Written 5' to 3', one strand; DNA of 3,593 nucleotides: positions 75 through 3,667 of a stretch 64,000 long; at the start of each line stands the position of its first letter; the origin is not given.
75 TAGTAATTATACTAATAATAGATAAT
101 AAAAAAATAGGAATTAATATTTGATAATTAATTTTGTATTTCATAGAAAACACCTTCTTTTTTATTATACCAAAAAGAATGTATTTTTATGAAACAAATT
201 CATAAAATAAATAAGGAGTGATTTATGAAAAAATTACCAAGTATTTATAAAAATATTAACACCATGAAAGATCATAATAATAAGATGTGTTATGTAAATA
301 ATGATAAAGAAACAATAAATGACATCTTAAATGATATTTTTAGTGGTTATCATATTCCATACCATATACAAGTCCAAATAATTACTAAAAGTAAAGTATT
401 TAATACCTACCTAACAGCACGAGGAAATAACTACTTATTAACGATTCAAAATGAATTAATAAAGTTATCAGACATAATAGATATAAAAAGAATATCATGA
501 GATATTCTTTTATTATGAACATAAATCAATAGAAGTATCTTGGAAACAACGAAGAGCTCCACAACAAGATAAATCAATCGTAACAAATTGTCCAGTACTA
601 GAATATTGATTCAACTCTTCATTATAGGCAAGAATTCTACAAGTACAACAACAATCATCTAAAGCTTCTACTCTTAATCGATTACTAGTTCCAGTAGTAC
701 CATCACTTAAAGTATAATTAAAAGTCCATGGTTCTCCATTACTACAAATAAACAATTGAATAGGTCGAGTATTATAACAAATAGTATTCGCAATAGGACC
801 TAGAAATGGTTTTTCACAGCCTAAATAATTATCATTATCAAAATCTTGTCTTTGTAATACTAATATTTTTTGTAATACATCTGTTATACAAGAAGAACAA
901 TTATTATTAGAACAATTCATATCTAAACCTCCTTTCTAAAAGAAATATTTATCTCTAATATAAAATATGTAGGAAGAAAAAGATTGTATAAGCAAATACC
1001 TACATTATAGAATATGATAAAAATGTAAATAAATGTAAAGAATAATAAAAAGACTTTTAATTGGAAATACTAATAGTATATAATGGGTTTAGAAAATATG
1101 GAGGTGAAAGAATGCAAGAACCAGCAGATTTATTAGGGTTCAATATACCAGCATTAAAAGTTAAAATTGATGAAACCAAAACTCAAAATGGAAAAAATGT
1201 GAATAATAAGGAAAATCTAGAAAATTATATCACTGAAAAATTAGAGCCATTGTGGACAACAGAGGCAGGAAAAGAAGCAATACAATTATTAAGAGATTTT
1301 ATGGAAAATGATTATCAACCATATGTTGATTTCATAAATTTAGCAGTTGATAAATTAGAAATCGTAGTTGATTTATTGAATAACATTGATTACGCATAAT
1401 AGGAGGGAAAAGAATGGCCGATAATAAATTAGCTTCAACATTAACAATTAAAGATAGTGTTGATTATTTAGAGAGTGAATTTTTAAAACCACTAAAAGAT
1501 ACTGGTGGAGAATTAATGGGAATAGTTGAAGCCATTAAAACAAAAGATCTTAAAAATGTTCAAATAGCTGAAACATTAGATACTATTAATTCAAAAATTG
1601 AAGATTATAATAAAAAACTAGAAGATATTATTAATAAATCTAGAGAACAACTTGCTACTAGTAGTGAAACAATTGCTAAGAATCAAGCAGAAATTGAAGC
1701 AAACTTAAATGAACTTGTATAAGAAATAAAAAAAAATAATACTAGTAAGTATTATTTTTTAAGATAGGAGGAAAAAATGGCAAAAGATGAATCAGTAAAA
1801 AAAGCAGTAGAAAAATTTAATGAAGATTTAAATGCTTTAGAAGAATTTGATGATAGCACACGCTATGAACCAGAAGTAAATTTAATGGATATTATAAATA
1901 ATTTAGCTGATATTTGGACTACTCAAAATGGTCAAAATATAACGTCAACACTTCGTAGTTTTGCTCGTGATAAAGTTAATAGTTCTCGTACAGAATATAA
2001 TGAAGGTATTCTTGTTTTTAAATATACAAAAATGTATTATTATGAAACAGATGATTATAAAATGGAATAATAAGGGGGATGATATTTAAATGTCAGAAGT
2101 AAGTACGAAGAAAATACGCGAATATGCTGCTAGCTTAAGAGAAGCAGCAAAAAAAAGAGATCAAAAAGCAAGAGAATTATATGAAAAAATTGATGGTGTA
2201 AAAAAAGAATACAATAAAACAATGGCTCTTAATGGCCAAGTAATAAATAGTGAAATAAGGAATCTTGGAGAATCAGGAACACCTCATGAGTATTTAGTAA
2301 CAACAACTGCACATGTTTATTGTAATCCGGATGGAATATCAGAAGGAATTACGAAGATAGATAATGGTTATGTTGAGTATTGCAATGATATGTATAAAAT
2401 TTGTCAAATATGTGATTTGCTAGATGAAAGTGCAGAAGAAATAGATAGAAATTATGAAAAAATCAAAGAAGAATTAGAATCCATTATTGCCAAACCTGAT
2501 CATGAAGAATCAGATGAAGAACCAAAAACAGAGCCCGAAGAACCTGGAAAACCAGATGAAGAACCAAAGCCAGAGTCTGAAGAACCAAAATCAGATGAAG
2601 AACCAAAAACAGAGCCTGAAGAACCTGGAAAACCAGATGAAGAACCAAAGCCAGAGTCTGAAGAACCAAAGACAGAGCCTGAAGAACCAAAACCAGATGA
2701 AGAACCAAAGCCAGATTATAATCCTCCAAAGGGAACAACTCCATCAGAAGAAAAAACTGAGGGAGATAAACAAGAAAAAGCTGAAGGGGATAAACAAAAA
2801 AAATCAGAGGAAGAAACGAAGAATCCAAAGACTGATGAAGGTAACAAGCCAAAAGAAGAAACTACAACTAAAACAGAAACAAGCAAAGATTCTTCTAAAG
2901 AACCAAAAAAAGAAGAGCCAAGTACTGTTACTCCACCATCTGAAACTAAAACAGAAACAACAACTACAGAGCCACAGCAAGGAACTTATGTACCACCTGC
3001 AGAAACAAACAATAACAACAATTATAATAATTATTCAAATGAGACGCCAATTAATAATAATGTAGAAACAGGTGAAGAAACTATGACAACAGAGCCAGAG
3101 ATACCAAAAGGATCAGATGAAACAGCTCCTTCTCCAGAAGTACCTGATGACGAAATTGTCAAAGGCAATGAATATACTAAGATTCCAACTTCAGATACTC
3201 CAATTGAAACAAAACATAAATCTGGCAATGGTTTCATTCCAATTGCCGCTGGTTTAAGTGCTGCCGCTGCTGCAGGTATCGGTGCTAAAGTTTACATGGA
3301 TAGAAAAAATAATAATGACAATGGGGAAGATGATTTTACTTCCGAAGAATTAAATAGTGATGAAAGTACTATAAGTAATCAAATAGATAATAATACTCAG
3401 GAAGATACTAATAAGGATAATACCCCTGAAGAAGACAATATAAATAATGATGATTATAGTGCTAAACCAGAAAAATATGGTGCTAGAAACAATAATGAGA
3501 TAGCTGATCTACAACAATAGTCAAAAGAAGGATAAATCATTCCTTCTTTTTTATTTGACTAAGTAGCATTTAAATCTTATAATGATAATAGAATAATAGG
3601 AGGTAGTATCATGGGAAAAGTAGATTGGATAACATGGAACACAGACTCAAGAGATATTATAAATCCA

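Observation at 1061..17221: Split, non-canonical type VII (T7SSb-like) secretion locus with no recognisable EssB/EsaA/EssA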

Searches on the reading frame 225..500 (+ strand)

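Call 5: search_protein_families(library=pfam, max_evalue=0.1, proteins=[window:225-500:+])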
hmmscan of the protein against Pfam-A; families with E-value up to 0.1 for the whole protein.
window:225-500:+ (91 aa): 1 family
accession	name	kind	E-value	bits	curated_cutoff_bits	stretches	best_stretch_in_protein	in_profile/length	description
PF19489.4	SLT_4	-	0.026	14.6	27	1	13-74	16-77/184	Transglycosylase SLT domain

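Call 94: search_protein_families(library=ncbifam, max_evalue=0.01, proteins=[window:225-500:+])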
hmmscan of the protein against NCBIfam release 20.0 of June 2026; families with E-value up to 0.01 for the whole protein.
window:225-500:+ (91 aa): 0 families

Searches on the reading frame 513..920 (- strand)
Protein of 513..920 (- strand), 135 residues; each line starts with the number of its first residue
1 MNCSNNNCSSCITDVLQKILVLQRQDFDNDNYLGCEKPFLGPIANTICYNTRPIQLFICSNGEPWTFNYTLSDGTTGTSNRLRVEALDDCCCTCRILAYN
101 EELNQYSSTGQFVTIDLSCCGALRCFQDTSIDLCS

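Call 6: search_protein_families(library=pfam, max_evalue=0.1, proteins=[window:513-920:-])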
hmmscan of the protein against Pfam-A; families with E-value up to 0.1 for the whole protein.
window:513-920:- (135 aa): 1 family
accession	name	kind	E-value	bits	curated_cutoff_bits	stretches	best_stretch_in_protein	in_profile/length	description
PF10612.14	Spore-coat_CotZ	-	1.9e-10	41.5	24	1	2-102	2-109/159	Spore coat protein Z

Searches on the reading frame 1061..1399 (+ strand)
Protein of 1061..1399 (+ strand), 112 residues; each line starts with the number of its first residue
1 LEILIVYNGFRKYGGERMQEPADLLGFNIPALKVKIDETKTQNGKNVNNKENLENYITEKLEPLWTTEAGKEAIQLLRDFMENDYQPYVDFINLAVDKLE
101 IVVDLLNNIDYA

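Call 5: search_protein_families(library=pfam, max_evalue=0.1, proteins=[window:1061-1399:+])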
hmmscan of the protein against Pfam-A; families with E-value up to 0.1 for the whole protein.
window:1061-1399:+ (112 aa): 1 family
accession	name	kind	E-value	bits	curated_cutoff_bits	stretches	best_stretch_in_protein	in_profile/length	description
PF13797.11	Post_transc_reg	-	0.016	15.4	25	1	30-96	10-72/83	Post-transcriptional regulator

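Call 7: search_protein_families(library=ncbifam, max_evalue=0.1, proteins=[window:1061-1399:+])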
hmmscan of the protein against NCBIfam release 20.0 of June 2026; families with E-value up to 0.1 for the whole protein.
window:1061-1399:+ (112 aa): 0 families

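Call 96: search_solved_structures(query=window:1112-1396:+, max_evalue=5)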
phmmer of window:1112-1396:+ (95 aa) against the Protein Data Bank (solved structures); distinct sequences matched with E-value up to 5: 10.
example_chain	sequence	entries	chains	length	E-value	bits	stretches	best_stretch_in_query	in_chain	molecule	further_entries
6een_D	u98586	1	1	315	1.5e-05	28.8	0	54-82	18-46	Designer Pentatricopeptide Protein dPPR10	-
6een_B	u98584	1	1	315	0.0036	21.2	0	54-82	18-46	Designer Pentatricopeptide Protein dPPR10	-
4ozs_A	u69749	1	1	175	0.045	17.6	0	54-82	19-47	Alpha solenoid protein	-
5uz9_A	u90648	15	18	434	0.41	14.6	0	18-51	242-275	CRISPR-associated protein Csy1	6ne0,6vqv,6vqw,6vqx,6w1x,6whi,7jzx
6b44_A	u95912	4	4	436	0.41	14.6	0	18-51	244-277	CRISPR-associated protein Csy1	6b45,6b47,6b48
7jzw_A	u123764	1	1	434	0.53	14.2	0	18-51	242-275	CRISPR type I-F/YPEST-associated protein Csy1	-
9jpf_A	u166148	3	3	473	1.1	13.3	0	18-62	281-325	Type I-F CRISPR-associated protein Csy1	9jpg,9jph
7ecv_A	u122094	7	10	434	1.1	13.2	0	18-59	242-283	Type I-F CRISPR-associated protein Csy1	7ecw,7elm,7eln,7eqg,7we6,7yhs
9wq2_B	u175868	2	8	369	1.2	13.1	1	8-50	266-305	2-methylthioadenine synthetase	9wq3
7upp_B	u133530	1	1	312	1.7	12.6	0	45-87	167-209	DHT03 protein B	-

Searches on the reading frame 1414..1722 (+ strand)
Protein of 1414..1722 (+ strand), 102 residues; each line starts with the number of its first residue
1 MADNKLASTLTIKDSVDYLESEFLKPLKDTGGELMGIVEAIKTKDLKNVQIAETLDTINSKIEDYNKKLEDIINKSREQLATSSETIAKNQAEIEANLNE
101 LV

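Call 5: search_protein_families(library=pfam, max_evalue=0.1, proteins=[window:1414-1722:+])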
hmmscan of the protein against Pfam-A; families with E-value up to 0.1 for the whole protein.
window:1414-1722:+ (102 aa): 5 families
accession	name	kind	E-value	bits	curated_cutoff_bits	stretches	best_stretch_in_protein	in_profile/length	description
PF07464.16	ApoLp-III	-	0.00035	21.2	36.3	1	36-101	22-88/146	Apolipophorin-III precursor (apoLp-III)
PF14942.11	Muted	-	0.0004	21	26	1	42-101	52-113/146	Organelle biogenesis, Muted-like protein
PF04513.17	Baculo_PEP_C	-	0.002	18.6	38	1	32-98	14-83/140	Baculovirus polyhedron envelope protein, PEP, C terminus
PF03026.21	CM1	-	0.039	13.7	27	1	23-68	94-138/235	Influenza C virus M1 protein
PF08649.15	DASH_Dad1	-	0.043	14.4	31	1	45-77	7-39/55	DASH complex subunit Dad1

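Call 7: search_protein_families(library=ncbifam, max_evalue=0.1, proteins=[window:1414-1722:+])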
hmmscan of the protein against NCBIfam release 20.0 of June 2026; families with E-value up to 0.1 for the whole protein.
window:1414-1722:+ (102 aa): 6 families
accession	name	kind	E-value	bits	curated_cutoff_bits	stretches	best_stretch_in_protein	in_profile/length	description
NF043058.1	T4SS_LegC2C7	subfamily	0.0014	17.7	350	1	27-101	141-215/348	LegC2/C7 family Dot/Icm T4SS effector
NF033885.1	conj_TraP_IncI1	equivalog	0.03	14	135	1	48-95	77-124/217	conjugal transfer protein TraP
NF004432.0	PRK05771.3-1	equivalog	0.038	12.4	1044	1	29-95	190-258/643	V-type ATP synthase subunit I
TIGR04527.1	mycoplas_twoTM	subfamily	0.049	13.3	125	1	27-98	49-116/248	MG_279/MG_280 family protein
NF052504.1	sll1863_fam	domain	0.064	13.5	35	1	50-101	8-59/93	sll1863 family stress response protein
NF052680.1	KinAssocLprKapB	equivalog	0.096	12.8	140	0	45-96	68-118/126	kinase-associated lipoprotein KapB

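Call 11: find_encoding_contigs(protein=window:1414-1722:+, flank=10000, max_places=6)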
Protein window:1414-1722:+ (102 aa): 16 contigs read that carry it; 6 places shown.
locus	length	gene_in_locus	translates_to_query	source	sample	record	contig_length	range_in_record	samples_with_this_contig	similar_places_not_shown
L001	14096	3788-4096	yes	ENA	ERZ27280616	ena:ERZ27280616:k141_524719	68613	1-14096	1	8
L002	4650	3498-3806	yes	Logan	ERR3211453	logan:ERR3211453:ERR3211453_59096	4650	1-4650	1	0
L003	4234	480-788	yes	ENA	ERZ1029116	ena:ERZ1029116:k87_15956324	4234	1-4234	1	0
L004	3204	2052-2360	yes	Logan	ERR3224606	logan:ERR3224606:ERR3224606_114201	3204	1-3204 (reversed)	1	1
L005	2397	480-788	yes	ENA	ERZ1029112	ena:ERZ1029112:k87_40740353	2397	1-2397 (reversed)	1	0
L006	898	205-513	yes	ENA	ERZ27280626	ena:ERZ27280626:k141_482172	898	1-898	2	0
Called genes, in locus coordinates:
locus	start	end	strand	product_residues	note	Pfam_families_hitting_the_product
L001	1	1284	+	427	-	?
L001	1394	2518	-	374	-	PF01098:FTSW_RODA_SPOVE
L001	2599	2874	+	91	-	-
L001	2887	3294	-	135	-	PF10612:Spore-coat_CotZ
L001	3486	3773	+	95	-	-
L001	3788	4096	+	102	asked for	-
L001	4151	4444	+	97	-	-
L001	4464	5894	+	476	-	-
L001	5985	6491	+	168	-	-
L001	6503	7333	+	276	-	-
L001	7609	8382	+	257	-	PF01966:HD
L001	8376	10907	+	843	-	PF00133:tRNA-synt_1, PF01406:tRNA-synt_1e (faint), PF09334:tRNA-synt_1g, PF13603:tRNA-synt_1_2 (weak), PF09334:tRNA-synt_1g, PF00133:tRNA-synt_1, PF08264:Anticodon_1, PF10458:Val_tRNA-synt_C (weak)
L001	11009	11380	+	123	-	PF01527:HTH_Tnp_1 (weak), PF13518:HTH_28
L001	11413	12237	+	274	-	PF00665:rve, PF13683:rve_3, PF13333:rve_2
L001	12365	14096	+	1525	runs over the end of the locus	PF01580:FtsK_SpoIIIE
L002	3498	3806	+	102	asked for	-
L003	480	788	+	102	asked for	-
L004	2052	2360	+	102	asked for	-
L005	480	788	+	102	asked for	-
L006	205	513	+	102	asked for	-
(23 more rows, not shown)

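Call 97: search_solved_structures(query=window:1414-1719:+, max_evalue=5)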
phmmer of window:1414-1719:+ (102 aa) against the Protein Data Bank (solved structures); distinct sequences matched with E-value up to 5: 22.
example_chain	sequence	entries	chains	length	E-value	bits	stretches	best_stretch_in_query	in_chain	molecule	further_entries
2z2t_D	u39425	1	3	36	0.027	18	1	60-83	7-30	Fusion inhibitor peptide SC34EK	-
6j5e_H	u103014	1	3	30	0.034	17.7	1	59-80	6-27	SC29EK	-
5z0w_F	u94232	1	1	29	0.048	17.2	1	59-80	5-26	peptide-C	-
5h0n_B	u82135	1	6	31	0.064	16.8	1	57-79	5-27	HIV-1 fusion inhibitor MT-WQ-IDL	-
5cmz_B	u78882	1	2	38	0.32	14.6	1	63-94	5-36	Artificial HIV entry inhibitor AP3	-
7r0t_A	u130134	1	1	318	0.47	14.1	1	22-83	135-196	Exonuclease ExnV1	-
5hfl_A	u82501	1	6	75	0.51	14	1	59-79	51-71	Envelope glycoprotein,gp41 CHR region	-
2lem_A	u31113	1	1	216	0.52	13.9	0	19-80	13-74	Apolipoprotein A-I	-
3vu6_B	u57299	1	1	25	0.52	13.9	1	56-76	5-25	MTSC22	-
5hfm_A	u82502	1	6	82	0.58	13.8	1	59-79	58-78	Envelope glycoprotein gp160,gp41 CHR region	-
12td_A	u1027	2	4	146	0.58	13.8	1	30-89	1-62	De novo designed salen-binding enzyme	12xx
2lyc_A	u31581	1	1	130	0.73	13.5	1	52-97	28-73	Spindle and kinetochore-associated protein 1 homolog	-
7lvy_A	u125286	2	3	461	0.78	13.4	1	30-74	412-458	UDP-glycosyltransferase 203A2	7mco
9o19_X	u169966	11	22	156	0.94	13.1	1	60-100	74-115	ATP synthase subunit b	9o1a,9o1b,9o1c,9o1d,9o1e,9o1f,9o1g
7wxz_A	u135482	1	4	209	0.99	13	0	50-101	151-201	Spike protein S2'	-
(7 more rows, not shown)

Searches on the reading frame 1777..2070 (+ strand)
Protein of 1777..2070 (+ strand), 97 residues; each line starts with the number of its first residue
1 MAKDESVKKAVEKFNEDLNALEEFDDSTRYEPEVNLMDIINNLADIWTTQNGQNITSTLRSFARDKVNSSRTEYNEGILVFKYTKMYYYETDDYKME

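Call 5: search_protein_families(library=pfam, max_evalue=0.1, proteins=[window:1777-2070:+])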
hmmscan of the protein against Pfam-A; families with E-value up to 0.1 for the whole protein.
window:1777-2070:+ (97 aa): 1 family
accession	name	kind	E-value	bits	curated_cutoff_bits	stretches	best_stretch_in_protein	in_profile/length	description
PF21325.3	SHPRH_helical-1st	-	0.019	15.6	27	1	5-60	38-91/95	E3 ubiquitin-protein ligase SHPRH, first helical domain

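Call 7: search_protein_families(library=ncbifam, max_evalue=0.1, proteins=[window:1777-2070:+])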
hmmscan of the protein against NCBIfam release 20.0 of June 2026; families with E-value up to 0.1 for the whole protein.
window:1777-2070:+ (97 aa): 1 family
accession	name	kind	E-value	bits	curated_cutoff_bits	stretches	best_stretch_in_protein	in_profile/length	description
NF006261.0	PRK08406.1-5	equivalog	0.028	14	231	1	5-60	52-104/173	transcription elongation factor NusA-like protein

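Call 98: search_solved_structures(query=window:1777-2067:+, max_evalue=5)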
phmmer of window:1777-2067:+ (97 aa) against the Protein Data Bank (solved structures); distinct sequences matched with E-value up to 5: 5.
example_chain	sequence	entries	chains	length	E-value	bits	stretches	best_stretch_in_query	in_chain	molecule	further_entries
4jio_A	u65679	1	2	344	0.54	13.8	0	14-69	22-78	BRO1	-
26bh_D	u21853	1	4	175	0.56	13.7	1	22-69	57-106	the Mrr domain from Kordia jejudonensis Mrr-APAZ pAgo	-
3if8_A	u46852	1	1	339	0.77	13.3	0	6-36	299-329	Protein zwilch homolog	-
2qc5_A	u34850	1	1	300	0.91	13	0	23-57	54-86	Streptogramin B lactonase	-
7qpg_B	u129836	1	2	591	2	11.9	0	6-37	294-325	Protein zwilch homolog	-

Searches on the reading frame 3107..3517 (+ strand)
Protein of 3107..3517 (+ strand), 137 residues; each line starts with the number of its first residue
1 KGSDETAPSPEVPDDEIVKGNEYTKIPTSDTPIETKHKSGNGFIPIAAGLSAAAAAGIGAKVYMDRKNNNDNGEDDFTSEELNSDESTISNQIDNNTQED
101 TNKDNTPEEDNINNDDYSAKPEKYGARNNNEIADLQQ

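Call 58: find_homologous_proteins(query=window:3107-3517:+, max_evalue=0.001)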
Query window:3107-3517:+ (137 aa): 20 proteins with E <= 0.001 among 86 candidates.
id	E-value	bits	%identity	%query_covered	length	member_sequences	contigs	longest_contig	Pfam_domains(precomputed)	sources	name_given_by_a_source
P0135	7.0e-29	119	58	89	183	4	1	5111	-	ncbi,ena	-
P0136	3.6e-25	107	52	89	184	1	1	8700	-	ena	-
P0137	4.2e-25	106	54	88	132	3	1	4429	-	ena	-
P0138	9.8e-25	105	48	89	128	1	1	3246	-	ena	-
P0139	5.6e-24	103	48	89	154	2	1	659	-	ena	-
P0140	3.9e-23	100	56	89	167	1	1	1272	-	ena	-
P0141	1.2e-22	99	68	55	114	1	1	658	-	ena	-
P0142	6.0e-22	96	45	89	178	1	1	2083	-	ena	-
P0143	6.8e-22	96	48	89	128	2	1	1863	-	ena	-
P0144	1.4e-21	95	48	88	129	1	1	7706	-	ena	-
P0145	3.0e-21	94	46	89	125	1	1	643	-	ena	-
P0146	6.0e-21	93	53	89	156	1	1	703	-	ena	-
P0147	7.5e-18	83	59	51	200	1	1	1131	-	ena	-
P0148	1.7e-17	82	53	68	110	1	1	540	-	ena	-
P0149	2.5e-16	78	44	88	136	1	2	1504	-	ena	-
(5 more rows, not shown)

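Call 61: find_encoding_contigs(protein=P0136, flank=10000, max_places=3)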
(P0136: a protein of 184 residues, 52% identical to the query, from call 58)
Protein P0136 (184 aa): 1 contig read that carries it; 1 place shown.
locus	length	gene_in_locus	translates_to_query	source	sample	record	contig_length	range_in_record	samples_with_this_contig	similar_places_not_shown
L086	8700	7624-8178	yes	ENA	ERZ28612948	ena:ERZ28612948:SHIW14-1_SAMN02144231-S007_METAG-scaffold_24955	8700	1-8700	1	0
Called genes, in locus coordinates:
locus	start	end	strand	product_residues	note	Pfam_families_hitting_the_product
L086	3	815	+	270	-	?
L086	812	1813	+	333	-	PF13439:Glyco_transf_4, PF00534:Glycos_transf_1, PF13692:Glyco_trans_1_4, PF13524:Glyco_trans_1_2 (faint)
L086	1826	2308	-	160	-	PF00383:dCMP_cyt_deam_1, PF14437:MafB19-deam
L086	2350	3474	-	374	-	PF01098:FTSW_RODA_SPOVE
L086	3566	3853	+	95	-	-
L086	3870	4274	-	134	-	PF10612:Spore-coat_CotZ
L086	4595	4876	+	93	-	-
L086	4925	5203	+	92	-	-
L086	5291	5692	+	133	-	-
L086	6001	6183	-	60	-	-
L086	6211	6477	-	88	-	-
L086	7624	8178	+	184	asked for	-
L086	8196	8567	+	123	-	PF13780:DUF4176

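Call 62: find_encoding_contigs(protein=P0144, flank=10000, max_places=3)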
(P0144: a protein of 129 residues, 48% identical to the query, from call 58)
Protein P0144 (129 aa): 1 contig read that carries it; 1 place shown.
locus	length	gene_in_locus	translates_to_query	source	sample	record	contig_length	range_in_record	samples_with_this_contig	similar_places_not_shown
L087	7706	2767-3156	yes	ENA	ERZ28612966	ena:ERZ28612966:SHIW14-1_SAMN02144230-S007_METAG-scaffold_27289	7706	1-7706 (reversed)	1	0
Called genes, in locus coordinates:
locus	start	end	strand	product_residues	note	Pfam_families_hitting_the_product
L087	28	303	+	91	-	-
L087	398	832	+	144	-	-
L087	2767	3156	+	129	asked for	-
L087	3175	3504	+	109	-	PF13780:DUF4176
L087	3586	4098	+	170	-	-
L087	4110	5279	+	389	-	-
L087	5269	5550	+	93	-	PF13780:DUF4176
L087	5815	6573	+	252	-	PF01966:HD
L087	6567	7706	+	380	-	?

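Call 63: find_encoding_contigs(protein=P0135, flank=10000, max_places=3)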
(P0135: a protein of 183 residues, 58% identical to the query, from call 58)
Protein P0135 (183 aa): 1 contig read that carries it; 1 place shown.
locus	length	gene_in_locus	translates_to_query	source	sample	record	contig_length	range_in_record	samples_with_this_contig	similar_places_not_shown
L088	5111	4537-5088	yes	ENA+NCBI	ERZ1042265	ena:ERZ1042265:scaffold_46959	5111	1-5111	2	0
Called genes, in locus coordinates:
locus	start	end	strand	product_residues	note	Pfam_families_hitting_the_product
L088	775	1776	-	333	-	PF01098:FTSW_RODA_SPOVE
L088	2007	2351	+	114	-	-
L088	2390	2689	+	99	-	-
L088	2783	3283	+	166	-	-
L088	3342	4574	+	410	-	-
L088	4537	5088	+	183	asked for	-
